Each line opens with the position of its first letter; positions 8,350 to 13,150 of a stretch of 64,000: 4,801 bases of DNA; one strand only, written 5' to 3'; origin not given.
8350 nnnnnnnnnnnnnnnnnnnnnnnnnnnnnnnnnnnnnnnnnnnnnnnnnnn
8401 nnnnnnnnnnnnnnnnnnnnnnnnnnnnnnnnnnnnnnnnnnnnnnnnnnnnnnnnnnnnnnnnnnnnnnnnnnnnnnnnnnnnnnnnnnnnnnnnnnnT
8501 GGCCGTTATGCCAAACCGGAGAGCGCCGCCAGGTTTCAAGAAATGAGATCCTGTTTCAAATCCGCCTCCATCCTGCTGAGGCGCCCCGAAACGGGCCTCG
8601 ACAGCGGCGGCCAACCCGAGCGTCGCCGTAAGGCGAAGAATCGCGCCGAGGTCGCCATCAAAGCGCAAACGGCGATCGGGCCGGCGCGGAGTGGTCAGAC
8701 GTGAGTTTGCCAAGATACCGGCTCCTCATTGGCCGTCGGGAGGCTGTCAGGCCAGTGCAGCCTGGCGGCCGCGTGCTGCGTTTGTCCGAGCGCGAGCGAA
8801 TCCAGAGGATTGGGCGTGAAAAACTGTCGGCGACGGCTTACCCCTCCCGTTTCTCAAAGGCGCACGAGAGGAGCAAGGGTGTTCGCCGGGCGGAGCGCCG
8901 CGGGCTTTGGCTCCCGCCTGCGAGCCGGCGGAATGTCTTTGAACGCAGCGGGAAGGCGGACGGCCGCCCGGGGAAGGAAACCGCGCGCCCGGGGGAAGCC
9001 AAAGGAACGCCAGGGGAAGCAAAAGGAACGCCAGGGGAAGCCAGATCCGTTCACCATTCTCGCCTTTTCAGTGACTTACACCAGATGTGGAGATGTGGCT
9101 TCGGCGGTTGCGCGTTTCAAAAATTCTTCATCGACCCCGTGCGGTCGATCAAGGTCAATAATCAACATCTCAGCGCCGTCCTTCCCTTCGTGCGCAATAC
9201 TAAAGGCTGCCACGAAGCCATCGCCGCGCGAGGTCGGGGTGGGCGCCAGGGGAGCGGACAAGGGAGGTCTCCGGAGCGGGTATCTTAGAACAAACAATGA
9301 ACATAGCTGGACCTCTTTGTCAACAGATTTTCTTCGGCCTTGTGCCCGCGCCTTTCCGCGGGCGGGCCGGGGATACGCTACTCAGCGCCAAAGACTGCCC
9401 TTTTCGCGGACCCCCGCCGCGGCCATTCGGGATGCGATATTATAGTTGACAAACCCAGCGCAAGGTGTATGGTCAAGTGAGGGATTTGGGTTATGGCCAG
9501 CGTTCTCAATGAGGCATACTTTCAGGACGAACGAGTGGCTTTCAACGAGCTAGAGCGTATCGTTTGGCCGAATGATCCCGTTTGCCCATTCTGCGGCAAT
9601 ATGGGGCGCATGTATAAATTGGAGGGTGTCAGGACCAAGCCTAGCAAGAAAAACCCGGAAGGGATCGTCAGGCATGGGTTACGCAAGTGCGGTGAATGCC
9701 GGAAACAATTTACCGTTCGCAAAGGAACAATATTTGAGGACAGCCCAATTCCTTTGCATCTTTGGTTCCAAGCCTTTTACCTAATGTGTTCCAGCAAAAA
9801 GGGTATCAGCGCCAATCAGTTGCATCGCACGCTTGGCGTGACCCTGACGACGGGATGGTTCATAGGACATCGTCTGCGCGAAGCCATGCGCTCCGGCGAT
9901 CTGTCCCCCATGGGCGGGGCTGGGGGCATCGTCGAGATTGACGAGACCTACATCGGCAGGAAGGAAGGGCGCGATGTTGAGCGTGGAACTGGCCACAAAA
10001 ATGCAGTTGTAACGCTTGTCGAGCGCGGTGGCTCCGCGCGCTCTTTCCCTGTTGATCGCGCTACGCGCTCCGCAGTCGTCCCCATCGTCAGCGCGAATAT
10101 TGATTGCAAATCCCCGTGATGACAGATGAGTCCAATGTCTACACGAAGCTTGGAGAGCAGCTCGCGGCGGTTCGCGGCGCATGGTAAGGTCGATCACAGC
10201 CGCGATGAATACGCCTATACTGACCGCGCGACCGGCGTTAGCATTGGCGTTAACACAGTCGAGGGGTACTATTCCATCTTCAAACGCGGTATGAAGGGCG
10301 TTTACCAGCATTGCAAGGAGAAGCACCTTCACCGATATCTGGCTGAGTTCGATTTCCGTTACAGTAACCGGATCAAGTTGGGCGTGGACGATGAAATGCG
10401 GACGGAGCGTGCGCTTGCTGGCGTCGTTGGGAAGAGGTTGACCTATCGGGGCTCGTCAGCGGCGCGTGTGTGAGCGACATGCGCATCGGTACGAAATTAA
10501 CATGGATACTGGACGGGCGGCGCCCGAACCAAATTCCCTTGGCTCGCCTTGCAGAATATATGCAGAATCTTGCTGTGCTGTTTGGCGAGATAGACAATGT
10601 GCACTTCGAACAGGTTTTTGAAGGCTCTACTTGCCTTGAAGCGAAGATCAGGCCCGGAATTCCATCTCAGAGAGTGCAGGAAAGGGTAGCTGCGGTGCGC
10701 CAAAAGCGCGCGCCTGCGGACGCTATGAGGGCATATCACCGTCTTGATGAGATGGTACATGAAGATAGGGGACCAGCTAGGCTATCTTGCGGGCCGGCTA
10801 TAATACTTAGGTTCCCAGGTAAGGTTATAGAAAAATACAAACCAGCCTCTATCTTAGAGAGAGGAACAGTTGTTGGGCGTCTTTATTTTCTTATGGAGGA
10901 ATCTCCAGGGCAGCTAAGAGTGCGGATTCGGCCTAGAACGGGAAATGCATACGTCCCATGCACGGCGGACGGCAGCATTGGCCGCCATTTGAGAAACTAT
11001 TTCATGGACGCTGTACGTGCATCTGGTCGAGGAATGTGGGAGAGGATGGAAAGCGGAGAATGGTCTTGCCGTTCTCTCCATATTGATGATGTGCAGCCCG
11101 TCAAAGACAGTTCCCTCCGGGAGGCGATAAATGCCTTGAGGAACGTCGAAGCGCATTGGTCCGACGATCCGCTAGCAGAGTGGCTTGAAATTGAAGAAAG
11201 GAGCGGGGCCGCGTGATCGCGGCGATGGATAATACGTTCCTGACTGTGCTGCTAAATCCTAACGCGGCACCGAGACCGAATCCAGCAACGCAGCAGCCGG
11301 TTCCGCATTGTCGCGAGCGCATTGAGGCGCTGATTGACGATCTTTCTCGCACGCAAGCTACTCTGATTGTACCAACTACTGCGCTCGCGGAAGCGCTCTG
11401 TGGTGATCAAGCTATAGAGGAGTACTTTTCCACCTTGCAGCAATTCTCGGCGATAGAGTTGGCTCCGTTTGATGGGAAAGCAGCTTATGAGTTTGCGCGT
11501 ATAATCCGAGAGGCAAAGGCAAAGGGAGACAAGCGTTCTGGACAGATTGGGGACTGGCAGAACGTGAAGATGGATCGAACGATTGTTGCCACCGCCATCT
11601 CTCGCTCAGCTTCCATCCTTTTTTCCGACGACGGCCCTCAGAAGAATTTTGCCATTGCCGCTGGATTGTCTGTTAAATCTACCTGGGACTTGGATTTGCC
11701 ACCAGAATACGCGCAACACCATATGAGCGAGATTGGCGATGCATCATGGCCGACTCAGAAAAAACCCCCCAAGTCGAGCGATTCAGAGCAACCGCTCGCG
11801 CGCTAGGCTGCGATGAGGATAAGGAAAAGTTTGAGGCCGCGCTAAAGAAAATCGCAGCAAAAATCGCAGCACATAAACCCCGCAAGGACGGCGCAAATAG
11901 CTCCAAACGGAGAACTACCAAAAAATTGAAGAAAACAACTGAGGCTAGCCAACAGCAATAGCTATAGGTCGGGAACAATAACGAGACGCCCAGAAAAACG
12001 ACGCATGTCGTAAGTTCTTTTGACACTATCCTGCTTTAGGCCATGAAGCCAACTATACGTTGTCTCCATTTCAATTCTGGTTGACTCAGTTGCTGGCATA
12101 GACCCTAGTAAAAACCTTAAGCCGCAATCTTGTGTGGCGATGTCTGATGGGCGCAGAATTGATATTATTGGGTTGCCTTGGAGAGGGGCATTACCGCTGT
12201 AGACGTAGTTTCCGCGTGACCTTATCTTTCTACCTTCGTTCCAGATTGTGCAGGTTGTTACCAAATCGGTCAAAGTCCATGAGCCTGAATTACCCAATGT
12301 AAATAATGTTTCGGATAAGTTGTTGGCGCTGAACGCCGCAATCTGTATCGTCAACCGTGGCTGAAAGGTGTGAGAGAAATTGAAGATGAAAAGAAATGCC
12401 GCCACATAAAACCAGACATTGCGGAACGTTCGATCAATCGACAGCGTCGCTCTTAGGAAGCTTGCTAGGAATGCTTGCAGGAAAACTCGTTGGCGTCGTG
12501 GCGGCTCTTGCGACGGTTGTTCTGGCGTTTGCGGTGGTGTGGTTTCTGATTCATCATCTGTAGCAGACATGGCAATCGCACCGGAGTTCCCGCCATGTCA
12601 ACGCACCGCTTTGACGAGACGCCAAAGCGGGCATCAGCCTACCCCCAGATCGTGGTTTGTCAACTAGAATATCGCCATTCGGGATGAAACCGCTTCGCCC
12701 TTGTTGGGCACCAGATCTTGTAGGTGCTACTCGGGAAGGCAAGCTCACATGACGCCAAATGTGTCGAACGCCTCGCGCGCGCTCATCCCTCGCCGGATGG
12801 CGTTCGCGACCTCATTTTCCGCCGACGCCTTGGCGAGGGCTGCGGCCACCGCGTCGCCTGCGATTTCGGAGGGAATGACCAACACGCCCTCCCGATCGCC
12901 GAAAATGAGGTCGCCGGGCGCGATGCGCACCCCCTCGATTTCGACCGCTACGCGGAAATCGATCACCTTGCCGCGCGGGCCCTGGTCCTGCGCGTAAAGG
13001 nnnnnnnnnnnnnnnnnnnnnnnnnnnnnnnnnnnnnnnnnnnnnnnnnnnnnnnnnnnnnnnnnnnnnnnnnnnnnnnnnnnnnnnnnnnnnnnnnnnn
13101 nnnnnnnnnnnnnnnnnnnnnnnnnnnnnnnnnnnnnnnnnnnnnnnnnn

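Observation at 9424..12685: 3.24-kb IS1595 passenger element with intact ends and four cargo genes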

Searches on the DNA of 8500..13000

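Call 50: search_rna_families(source=window, start=8500, end=13000, threshold=evalue, max_evalue=1)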
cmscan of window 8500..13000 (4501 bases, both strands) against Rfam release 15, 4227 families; matches with E-value up to 1: 0.
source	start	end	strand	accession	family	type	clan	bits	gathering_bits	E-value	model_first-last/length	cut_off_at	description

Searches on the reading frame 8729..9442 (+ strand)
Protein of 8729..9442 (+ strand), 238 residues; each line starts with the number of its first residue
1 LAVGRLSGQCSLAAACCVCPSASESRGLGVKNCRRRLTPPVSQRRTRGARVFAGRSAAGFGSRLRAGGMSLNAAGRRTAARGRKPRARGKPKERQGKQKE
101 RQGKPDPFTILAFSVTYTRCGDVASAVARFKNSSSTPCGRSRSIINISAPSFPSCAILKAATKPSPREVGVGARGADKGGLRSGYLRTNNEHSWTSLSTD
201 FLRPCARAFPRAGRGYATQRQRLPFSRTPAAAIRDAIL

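Call 92: search_protein_families(library=pfam, proteins=[window:8729-9442:+], max_evalue=0.01)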
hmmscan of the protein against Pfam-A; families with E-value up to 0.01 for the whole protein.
window:8729-9442:+ (238 aa): 0 families
